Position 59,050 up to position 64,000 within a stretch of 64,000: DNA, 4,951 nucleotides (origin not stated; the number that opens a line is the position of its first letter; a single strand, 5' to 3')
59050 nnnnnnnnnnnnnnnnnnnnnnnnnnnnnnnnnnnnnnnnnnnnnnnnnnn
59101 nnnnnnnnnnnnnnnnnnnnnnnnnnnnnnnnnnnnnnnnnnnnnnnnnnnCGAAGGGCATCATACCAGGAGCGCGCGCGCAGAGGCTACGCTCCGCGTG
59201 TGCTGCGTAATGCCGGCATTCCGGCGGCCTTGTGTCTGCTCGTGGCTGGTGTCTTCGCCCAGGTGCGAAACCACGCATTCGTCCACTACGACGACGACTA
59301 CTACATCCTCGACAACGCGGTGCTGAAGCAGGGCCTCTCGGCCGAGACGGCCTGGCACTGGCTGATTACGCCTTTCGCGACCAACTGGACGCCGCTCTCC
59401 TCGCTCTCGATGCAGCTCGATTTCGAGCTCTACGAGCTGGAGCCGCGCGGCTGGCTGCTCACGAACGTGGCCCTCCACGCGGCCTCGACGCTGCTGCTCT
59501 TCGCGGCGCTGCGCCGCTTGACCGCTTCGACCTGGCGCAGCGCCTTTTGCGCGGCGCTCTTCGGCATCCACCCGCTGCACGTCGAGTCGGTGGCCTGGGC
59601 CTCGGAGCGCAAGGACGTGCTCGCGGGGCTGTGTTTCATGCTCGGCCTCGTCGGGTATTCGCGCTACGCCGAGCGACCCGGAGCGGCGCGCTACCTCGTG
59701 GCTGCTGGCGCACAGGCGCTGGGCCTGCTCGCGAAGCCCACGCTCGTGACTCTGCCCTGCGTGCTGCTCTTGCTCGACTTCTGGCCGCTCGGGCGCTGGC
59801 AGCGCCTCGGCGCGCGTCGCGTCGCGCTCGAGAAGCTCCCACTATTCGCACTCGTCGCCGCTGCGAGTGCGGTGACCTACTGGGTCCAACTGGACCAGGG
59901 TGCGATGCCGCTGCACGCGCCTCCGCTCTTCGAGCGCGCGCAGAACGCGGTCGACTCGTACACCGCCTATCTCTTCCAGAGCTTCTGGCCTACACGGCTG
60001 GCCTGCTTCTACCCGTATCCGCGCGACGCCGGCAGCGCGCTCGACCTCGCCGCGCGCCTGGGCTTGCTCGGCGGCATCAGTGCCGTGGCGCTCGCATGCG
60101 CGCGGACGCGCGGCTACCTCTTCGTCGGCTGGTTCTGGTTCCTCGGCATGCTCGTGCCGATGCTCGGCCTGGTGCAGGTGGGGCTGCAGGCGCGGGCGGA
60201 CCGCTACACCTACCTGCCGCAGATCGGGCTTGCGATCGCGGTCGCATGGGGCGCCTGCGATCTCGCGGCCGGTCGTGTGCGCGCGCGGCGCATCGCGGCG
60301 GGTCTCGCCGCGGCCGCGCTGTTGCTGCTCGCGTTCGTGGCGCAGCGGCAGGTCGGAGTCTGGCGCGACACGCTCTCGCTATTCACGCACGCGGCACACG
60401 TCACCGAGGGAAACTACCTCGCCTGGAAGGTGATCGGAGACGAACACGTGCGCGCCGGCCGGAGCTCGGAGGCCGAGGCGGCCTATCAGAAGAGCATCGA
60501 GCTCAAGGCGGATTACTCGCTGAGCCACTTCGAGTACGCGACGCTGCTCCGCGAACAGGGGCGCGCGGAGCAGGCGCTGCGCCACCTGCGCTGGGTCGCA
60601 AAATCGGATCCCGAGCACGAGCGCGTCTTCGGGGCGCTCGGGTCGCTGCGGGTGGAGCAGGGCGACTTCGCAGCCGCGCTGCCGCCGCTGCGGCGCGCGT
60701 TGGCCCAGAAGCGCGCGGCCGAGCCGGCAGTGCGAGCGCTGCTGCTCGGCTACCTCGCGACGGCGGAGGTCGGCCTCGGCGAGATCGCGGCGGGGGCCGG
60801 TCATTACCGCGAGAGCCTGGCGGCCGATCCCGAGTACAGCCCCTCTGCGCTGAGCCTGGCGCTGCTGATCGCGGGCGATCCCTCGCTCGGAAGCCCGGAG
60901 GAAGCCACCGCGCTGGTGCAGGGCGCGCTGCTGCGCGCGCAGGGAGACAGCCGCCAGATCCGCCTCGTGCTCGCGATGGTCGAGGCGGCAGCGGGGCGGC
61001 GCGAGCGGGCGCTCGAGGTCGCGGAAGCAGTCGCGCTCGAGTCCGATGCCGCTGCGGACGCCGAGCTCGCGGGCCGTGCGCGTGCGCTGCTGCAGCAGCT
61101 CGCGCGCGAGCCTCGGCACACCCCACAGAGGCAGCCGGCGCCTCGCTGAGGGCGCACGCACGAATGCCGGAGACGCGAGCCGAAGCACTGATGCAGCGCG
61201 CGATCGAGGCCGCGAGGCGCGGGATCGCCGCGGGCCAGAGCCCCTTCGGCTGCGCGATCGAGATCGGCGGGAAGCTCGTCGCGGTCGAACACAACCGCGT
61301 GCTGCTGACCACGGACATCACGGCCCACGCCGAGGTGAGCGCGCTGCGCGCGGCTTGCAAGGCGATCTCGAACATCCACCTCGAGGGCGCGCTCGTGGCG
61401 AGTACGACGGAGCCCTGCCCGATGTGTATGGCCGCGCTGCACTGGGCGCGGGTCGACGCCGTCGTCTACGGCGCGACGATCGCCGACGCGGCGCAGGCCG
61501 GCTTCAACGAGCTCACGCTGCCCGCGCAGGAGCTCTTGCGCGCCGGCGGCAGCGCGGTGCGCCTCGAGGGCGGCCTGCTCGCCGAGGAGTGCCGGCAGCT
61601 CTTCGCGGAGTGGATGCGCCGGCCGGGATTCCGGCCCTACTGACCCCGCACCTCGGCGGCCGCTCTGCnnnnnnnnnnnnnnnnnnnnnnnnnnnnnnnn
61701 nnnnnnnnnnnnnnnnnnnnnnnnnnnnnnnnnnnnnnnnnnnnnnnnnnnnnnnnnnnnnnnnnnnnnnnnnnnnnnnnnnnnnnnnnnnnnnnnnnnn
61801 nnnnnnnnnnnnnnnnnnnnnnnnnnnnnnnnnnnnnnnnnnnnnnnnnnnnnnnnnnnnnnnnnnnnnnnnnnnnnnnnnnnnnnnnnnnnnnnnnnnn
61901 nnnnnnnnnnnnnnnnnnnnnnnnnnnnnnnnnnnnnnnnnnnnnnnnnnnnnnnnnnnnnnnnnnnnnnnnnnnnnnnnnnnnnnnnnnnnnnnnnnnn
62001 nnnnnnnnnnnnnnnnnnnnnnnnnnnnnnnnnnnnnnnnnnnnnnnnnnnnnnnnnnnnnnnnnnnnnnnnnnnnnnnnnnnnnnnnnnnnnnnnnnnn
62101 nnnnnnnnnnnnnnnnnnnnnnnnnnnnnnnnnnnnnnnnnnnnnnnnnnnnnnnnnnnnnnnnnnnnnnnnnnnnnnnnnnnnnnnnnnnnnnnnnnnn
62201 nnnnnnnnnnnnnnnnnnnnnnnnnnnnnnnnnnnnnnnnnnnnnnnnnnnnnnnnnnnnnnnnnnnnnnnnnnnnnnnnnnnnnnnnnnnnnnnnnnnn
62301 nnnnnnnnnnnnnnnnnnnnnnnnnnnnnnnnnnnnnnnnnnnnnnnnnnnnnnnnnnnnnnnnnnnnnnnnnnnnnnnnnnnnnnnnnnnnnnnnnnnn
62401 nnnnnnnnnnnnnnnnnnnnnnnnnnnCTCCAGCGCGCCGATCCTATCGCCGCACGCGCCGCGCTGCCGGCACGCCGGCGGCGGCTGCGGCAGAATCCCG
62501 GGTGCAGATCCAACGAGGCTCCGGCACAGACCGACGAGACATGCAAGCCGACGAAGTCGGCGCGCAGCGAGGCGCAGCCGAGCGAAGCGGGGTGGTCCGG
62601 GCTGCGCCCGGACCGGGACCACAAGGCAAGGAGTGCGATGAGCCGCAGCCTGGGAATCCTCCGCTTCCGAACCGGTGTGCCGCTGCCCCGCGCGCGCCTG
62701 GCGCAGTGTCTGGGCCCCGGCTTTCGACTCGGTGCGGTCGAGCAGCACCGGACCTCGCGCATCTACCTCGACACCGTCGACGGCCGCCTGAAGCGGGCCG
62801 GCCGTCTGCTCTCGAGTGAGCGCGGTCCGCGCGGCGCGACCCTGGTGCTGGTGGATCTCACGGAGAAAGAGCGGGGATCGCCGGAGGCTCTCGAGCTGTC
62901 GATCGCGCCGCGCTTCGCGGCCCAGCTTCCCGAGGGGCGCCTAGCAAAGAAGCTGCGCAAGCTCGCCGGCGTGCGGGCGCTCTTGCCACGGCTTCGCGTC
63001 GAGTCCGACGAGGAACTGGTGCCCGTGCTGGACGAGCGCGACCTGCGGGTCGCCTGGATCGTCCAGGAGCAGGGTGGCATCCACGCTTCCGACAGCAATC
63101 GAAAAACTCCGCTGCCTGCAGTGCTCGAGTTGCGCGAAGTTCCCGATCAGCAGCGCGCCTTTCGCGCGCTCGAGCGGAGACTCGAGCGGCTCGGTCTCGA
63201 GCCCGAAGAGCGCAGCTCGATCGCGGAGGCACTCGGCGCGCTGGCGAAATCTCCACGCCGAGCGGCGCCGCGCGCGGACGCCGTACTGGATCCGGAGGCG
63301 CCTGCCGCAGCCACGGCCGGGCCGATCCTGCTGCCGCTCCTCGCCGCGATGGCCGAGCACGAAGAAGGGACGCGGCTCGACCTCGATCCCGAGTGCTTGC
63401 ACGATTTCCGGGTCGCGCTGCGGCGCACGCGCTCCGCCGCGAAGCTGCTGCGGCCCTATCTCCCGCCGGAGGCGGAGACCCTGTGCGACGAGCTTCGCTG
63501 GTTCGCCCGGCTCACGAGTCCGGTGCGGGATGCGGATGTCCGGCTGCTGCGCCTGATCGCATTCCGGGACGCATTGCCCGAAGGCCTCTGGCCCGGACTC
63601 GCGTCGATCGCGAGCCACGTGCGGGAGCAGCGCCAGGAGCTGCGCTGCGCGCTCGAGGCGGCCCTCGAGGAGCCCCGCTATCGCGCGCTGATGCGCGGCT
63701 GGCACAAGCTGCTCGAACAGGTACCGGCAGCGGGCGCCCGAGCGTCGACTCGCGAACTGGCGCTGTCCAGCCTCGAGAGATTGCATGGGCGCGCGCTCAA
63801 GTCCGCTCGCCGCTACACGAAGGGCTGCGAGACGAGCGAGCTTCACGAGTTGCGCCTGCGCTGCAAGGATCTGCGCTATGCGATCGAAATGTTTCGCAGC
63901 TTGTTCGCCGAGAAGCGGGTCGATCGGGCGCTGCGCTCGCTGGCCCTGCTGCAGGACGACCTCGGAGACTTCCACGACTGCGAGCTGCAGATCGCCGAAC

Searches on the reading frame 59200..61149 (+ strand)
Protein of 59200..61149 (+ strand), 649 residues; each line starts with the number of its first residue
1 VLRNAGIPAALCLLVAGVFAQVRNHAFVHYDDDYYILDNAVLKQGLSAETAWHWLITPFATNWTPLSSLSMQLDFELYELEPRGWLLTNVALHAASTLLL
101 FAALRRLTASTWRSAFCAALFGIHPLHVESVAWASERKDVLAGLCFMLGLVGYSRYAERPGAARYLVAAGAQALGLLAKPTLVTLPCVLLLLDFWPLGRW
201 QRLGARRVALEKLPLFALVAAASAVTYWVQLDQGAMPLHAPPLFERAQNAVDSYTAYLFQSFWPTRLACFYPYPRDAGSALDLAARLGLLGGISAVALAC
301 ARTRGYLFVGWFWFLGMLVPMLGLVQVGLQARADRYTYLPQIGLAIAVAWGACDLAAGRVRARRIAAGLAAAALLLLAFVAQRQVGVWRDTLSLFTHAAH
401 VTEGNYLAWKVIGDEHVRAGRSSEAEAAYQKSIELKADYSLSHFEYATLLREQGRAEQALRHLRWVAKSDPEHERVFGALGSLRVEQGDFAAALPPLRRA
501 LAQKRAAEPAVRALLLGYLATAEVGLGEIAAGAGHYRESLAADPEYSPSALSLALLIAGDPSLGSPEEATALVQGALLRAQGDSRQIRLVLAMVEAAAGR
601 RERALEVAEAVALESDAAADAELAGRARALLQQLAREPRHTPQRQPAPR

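Call 64: search_protein_families(library=pfam, proteins=[window:59200-61149:+], max_evalue=0.0001)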
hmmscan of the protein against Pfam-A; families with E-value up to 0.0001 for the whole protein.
window:59200-61149:+ (649 aa): 6 families
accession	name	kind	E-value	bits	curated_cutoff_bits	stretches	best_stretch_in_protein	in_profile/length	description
PF23914.1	TPR_CcmH_CycH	-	3.1e-08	34.1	42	1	404-496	48-143/158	Cytochrome c-type biogenesis protein H TPR domain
PF13431.12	TPR_17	-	5.1e-07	29.9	24.4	0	428-460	1-33/34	Tetratricopeptide repeat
PF13432.12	TPR_16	-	7.1e-07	30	32.7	1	447-504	4-61/65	Tetratricopeptide repeat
PF13424.12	TPR_12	-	1.1e-05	26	30.1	0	445-505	8-76/77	Tetratricopeptide repeat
PF00515.34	TPR_1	-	1.2e-05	25.3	27.8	0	407-437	2-32/34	Tetratricopeptide repeat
PF24575.1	TPR_Slam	-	2.3e-05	25.2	35.2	0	429-480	38-87/104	Surface lipoprotein assembly modifier, N-terminal TPR repeats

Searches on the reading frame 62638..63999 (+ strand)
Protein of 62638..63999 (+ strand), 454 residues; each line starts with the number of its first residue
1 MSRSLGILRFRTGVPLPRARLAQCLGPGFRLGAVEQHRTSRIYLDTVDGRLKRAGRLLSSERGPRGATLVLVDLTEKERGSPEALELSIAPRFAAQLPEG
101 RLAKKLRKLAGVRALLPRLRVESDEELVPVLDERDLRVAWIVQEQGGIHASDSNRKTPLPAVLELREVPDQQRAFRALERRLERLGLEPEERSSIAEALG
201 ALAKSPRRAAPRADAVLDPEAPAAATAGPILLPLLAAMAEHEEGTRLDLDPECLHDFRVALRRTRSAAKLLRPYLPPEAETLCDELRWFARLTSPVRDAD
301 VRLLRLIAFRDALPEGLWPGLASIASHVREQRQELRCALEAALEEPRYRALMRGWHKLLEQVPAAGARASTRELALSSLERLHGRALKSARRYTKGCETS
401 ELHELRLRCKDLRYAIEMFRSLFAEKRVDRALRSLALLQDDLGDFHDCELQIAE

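Call 64: search_protein_families(library=pfam, proteins=[window:62638-63999:+], max_evalue=0.0001)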
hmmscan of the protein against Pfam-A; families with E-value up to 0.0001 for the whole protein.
window:62638-63999:+ (454 aa): 1 family
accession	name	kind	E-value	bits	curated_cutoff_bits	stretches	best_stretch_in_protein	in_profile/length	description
PF05235.19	CHAD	-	6e-52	177.3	25.6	1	231-452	3-224/228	CHAD domain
